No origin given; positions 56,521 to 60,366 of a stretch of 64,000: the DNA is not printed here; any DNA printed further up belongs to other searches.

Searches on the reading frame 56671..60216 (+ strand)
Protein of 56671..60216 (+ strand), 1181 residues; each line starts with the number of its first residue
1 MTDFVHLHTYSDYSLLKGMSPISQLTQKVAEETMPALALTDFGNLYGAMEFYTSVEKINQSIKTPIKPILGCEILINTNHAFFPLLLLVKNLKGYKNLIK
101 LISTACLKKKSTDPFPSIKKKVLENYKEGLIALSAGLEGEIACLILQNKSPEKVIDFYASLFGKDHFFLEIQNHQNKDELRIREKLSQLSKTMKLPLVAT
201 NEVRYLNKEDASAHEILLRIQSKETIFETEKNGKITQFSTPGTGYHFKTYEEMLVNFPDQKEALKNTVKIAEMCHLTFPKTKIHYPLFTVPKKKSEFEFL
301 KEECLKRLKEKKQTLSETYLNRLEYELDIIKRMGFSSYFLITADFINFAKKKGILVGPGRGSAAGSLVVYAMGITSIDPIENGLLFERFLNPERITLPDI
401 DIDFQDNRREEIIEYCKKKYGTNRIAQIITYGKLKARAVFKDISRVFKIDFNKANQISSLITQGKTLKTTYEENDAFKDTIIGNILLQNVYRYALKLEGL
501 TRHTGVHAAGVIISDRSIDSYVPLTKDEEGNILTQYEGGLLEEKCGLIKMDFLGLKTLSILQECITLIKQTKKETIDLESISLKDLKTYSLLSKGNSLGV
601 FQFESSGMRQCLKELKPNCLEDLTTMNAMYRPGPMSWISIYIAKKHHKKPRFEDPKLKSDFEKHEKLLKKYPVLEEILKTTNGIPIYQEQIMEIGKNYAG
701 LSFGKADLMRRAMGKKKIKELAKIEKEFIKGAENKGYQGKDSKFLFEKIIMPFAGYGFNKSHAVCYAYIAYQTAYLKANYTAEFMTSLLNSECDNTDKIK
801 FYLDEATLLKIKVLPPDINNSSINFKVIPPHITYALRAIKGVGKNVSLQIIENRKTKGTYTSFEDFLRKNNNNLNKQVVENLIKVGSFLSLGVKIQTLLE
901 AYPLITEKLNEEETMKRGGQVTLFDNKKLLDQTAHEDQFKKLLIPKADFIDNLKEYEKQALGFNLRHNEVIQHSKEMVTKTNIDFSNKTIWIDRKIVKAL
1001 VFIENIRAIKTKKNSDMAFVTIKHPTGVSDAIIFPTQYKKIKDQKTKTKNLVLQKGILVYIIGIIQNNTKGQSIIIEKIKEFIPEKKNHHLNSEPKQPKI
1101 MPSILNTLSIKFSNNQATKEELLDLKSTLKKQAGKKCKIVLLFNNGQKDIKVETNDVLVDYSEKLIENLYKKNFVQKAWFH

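Call 5: search_protein_families(library=pfam, proteins=[window:56671-60216:+], max_evalue=0.01)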
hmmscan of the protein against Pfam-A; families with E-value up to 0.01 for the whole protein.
window:56671-60216:+ (1181 aa): 7 families
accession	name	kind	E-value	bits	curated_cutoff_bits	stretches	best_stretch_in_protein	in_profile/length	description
PF07733.18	DNA_pol3_alpha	-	4.7e-92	308.7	23.9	1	299-554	2-260/260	Bacterial DNA polymerase III alpha NTPase domain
PF17657.6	DNA_pol3_finger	-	3.8e-53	179.7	22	1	557-736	1-166/166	Bacterial DNA polymerase III alpha subunit finger domain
PF02811.25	PHP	-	3.5e-41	141.7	26.4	1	6-174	1-164/164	PHP domain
PF14579.12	HHH_6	-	7.6e-23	81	25.6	1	810-894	1-86/90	Helix-hairpin-helix motif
PF12836.13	HHH_3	-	0.00099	19.6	27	1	836-870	16-50/65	Helix-hairpin-helix motif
PF04919.18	DUF655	-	0.0031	17.9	22.2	0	835-882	117-165/181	Protein of unknown function (DUF655)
PF01336.31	tRNA_anti-codon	-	0.0077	16.6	27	0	1007-1080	8-73/75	OB-fold nucleic acid binding domain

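Call 10: find_related_loci(query=window:56671-60216:+, collection=genome_contigs, flank=10000)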
Query window:56671-60216:+ (1181 aa) in genome_contigs; peptide patterns used: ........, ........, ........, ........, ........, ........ (x = any residue, [..] = any of these).
214 stretches matched a pattern; 151 encode a relative of the query (tblastn E <= 1e-3); the best 80 are kept; 80 distinct loci.
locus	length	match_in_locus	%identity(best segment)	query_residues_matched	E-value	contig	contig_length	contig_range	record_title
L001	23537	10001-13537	43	1-1180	0e+0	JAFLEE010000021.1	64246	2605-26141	MAG: Spirochaetes bacterium isolate UWPOB_SPIRO2 gnl_X_JIMAPNEF_21, whole genome shotgun sequence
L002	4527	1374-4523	45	1-1027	0e+0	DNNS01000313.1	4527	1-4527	MAG TPA_asm: Spirochaetia bacterium isolate UBA12135 contig_21168, whole genome shotgun sequence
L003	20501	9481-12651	40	4-1085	0e+0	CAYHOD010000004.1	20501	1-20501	MAG TPA_asm: uncultured Gammaproteobacteria bacterium isolate ERP119705_co14_56 genome assembly, contig: NODE_2533_lengt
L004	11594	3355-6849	38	4-1165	0e+0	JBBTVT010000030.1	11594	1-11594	MAG: Patescibacteria group bacterium isolate H43-bin147_1 H43_bin147_1_000000000030, whole genome shotgun sequence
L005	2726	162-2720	43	1-814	0e+0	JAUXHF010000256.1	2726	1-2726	MAG: Spirochaetota bacterium isolate CSMAG_2948 CSMAG_2948_k119_1237779_length_2726_cov_10.0000, whole genome shotgun se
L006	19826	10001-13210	38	4-1085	0e+0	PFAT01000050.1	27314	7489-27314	MAG: Candidatus Falkowbacteria bacterium CG10_big_fil_rev_8_21_14_0_10_44_15 CG10_8_21_14_0.10_scaffold_2533_c, whole ge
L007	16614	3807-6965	39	4-1083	0e+0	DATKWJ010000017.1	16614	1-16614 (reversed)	MAG TPA_asm: Patescibacteria group bacterium isolate SMAG_U14160 k141_3554688, whole genome shotgun sequence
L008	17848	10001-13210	38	4-1085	0e+0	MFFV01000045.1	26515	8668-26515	MAG: Candidatus Falkowbacteria bacterium RIFCSPLOWO2_02_FULL_45_15 rifcsplowo2_02_scaffold_7277, whole genome shotgun se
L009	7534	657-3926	38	4-1134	0e+0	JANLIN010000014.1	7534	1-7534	MAG: Candidatus Komeilibacteria bacterium isolate S40-16 k99_394719, whole genome shotgun sequence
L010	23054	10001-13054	37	4-1076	0e+0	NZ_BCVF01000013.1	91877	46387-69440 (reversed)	Bacillus badius NBRC 15713, whole genome shotgun sequence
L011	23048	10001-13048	38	4-1079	0e+0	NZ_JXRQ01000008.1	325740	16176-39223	Jeotgalibacillus alimentarius strain YKJ-13 contig00008, whole genome shotgun sequence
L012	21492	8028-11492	35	2-1169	0e+0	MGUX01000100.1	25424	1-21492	MAG: Elusimicrobia bacterium RIFCSPLOWO2_12_FULL_59_9 rifcsplowo2_12_scaffold_3648, whole genome shotgun sequence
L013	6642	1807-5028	38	4-1093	0e+0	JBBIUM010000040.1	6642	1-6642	MAG: Candidatus Yanofskybacteria bacterium isolate PFS170222_bin_53 NODE_10818_length_6642_cov_4.478215, whole genome sh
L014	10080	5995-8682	41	1-891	0e+0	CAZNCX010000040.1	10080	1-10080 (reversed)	MAG TPA_asm: uncultured Elusimicrobium sp. isolate SRP192927_co6_474 genome assembly, contig: NODE_17190_length_10080_co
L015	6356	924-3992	38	1-1014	0e+0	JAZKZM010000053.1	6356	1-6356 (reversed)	MAG: Elusimicrobiaceae bacterium isolate T1900045088_TC20190082.MAGScoT_cleanbin_000011 SGB_4694_k141_3006114, whole gen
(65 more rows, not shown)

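Call 53: find_related_loci(query=window:56671-60216:+, collection=metagenome_contigs, flank=10000)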
Query window:56671-60216:+ (1181 aa) in metagenome_contigs; peptide patterns used: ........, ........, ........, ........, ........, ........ (x = any residue, [..] = any of these).
242 stretches matched a pattern; 140 encode a relative of the query (tblastn E <= 1e-3); the best 80 are kept; 80 distinct loci.
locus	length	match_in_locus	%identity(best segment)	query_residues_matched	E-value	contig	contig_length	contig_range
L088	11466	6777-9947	40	4-1085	0e+0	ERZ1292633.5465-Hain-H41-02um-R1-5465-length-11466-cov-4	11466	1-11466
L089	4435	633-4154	37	4-1169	0e+0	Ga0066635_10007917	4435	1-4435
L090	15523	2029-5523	38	4-1165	0e+0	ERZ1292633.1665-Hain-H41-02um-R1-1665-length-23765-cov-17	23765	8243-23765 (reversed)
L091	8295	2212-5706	38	4-1165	0e+0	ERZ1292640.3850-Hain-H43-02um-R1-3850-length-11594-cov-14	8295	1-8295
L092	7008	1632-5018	36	1-1166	0e+0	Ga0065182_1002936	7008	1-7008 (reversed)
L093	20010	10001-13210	38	4-1085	0e+0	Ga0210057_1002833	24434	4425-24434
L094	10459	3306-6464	39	4-1083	0e+0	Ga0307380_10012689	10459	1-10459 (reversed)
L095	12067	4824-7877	40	4-1040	0e+0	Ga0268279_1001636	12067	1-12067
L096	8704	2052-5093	40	4-1035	0e+0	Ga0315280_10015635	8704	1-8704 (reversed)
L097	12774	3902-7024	38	4-1056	0e+0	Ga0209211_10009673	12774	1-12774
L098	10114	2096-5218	38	4-1056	0e+0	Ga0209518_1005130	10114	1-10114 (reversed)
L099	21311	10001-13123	38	4-1056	0e+0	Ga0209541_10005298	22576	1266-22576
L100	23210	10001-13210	38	4-1085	0e+0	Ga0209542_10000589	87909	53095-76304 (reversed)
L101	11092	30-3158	36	83-1166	0e+0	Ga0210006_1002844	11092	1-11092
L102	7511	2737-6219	35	1-1179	0e+0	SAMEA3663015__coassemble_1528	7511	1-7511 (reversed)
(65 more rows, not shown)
